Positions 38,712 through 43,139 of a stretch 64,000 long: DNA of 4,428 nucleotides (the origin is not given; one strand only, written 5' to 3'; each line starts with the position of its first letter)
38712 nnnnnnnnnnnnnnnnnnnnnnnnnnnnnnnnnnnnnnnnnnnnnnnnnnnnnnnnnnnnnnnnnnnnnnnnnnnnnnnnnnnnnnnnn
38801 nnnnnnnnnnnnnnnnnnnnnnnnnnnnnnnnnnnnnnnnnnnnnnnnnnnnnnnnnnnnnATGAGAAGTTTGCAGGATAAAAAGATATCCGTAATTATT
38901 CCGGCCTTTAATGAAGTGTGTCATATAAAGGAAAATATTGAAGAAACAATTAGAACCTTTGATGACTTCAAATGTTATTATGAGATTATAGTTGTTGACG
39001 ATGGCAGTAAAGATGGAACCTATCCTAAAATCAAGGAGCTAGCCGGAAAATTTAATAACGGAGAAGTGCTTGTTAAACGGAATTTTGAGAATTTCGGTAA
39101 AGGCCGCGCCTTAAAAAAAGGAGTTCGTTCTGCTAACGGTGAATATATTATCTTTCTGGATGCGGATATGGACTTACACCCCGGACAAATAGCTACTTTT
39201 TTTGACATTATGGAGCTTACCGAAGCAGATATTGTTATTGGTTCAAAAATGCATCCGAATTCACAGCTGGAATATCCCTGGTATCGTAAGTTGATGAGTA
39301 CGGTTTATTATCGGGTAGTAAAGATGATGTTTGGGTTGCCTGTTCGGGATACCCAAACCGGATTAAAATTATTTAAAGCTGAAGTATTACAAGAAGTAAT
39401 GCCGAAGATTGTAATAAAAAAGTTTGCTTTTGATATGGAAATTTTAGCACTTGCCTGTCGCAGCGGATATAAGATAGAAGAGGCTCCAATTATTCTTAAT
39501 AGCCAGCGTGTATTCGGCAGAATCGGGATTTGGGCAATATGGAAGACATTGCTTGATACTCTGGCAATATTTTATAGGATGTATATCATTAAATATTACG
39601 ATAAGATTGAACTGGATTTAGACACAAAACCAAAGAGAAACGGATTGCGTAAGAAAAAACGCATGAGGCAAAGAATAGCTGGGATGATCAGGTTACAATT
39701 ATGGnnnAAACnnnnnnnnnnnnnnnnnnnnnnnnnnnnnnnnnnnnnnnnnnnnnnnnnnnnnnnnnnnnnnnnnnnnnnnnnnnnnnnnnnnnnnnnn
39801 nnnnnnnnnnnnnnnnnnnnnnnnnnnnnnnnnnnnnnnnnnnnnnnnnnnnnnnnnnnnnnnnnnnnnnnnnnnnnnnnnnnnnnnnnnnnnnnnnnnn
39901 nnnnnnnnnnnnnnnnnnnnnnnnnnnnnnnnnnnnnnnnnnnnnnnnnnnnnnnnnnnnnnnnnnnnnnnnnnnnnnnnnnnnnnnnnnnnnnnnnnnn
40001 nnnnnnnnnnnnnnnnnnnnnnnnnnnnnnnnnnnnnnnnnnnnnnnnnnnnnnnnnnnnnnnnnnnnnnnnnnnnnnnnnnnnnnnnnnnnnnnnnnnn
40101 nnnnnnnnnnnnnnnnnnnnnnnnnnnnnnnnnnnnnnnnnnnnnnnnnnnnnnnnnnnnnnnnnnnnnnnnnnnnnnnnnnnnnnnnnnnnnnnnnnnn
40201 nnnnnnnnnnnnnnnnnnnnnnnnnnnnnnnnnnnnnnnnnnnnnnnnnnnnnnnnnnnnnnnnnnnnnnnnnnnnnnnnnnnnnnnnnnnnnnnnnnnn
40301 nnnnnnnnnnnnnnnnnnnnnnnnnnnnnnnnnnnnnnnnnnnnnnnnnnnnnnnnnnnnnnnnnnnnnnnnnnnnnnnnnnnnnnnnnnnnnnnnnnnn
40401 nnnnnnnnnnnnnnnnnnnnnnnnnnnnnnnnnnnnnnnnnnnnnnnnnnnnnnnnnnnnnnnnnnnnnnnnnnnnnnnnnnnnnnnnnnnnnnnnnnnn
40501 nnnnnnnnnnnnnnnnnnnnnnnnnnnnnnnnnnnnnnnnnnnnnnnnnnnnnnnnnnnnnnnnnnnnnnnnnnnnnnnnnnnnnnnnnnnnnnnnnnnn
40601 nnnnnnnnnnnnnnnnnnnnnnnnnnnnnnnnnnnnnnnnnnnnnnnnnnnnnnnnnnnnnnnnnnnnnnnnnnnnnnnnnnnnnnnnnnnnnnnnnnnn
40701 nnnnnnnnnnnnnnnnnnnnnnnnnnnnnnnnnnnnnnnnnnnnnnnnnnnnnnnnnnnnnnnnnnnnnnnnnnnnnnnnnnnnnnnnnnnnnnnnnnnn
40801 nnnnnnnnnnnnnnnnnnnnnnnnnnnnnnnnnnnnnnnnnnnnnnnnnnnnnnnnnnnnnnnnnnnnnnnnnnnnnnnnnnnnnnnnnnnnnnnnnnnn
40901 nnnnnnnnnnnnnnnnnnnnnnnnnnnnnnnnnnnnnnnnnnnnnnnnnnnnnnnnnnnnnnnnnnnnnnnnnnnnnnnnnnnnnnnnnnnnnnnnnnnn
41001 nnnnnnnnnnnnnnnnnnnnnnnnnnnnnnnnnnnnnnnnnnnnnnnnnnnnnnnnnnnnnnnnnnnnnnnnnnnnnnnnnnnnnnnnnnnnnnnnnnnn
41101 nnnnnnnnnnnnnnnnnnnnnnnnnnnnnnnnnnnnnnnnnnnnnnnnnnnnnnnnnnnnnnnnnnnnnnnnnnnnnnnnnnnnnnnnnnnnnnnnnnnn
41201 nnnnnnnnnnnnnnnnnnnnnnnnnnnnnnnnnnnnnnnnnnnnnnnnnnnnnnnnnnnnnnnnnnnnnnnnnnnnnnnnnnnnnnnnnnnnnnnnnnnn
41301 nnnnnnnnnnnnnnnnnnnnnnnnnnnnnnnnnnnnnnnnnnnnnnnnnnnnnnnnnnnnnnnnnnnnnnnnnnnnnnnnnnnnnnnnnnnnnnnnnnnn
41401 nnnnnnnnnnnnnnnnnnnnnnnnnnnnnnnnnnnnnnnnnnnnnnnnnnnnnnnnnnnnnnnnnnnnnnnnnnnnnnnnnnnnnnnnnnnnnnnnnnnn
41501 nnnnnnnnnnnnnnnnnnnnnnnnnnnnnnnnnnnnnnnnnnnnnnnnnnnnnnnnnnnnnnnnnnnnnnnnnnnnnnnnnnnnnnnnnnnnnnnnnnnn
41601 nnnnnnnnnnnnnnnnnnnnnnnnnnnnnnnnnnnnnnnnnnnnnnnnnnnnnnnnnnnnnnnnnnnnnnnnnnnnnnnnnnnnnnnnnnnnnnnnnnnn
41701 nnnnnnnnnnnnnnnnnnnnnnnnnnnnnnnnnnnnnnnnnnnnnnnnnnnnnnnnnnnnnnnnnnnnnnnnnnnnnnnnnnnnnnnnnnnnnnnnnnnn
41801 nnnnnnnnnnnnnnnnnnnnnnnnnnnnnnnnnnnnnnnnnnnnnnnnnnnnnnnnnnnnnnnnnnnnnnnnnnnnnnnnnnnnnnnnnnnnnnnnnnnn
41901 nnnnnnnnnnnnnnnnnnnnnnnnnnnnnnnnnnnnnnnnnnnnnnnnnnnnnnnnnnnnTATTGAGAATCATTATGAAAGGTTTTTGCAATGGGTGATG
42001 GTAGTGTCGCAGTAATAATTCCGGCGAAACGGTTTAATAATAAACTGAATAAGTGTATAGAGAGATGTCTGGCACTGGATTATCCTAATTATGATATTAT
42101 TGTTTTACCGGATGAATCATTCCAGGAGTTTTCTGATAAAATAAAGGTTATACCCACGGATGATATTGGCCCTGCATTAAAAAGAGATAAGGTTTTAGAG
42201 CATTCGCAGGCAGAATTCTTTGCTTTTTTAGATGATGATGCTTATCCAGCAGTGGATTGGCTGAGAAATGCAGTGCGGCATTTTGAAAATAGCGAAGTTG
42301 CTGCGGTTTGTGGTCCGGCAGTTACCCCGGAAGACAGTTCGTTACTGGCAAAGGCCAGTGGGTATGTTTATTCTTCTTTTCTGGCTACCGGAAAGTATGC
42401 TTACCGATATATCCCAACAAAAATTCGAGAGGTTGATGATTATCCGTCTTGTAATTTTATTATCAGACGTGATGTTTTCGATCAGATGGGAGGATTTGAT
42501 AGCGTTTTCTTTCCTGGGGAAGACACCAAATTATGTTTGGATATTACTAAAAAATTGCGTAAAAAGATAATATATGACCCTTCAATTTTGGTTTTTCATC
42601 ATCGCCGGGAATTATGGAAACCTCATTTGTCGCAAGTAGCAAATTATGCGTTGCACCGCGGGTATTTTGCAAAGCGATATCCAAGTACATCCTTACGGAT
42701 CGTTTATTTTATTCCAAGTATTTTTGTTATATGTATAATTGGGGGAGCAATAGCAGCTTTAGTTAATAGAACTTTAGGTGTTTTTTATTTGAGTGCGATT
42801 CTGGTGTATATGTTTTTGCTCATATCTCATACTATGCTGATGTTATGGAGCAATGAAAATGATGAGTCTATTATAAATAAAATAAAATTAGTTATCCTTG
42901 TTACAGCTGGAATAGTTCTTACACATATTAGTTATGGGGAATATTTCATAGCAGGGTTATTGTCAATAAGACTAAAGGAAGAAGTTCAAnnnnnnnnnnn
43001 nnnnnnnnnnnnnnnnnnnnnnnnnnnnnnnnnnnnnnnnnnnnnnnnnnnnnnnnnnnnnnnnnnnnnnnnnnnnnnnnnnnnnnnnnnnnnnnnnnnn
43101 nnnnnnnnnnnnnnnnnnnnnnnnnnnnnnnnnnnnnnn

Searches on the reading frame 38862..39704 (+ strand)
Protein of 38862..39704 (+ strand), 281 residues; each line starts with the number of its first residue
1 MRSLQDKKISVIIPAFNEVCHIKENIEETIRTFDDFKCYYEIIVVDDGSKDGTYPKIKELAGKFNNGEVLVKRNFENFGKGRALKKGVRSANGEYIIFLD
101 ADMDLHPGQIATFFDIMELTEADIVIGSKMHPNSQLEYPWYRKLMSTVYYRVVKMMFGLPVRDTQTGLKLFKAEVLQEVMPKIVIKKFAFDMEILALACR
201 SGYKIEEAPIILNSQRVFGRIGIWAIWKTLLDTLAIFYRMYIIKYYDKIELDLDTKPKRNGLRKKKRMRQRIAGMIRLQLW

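Call 55: search_protein_families(library=pfam, proteins=[window:38862-39704:+], max_evalue=0.000001)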
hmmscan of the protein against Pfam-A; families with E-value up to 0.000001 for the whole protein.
window:38862-39704:+ (281 aa): 3 families
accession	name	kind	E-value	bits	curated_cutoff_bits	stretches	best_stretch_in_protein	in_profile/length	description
PF00535.33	Glycos_transf_2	-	5.4e-31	108.2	23.3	1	10-179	1-167/168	Glycosyl transferase family 2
PF10111.15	Glyco_tranf_2_2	-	3.3e-09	37.1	27.3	1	10-119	1-108/276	Glycosyltransferase like family 2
PF13641.12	Glyco_tranf_2_3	-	2.4e-08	34.7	27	1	9-128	3-122/230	Glycosyltransferase like family 2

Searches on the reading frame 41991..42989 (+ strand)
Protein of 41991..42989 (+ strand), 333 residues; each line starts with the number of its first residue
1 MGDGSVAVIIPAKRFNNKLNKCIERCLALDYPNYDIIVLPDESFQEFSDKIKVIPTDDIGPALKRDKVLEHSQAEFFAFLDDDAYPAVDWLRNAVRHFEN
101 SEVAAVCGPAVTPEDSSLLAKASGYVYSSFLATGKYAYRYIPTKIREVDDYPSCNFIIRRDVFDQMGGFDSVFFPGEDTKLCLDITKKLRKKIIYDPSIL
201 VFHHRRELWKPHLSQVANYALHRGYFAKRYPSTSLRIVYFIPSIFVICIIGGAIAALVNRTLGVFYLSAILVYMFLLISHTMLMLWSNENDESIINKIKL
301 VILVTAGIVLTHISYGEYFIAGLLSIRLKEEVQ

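Call 55: search_protein_families(library=pfam, proteins=[window:41991-42989:+], max_evalue=0.000001)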
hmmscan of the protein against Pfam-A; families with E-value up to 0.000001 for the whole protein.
window:41991-42989:+ (333 aa): 3 families
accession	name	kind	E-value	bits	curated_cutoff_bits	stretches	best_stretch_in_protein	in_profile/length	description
PF00535.33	Glycos_transf_2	-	6.3e-17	62.5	23.3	1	8-166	2-167/168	Glycosyl transferase family 2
PF13641.12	Glyco_tranf_2_3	-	9.1e-10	39.4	27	1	6-187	3-196/230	Glycosyltransferase like family 2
PF13632.12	Glyco_trans_2_3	-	1.1e-08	35.6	27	1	78-276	3-188/198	Glycosyl transferase family group 2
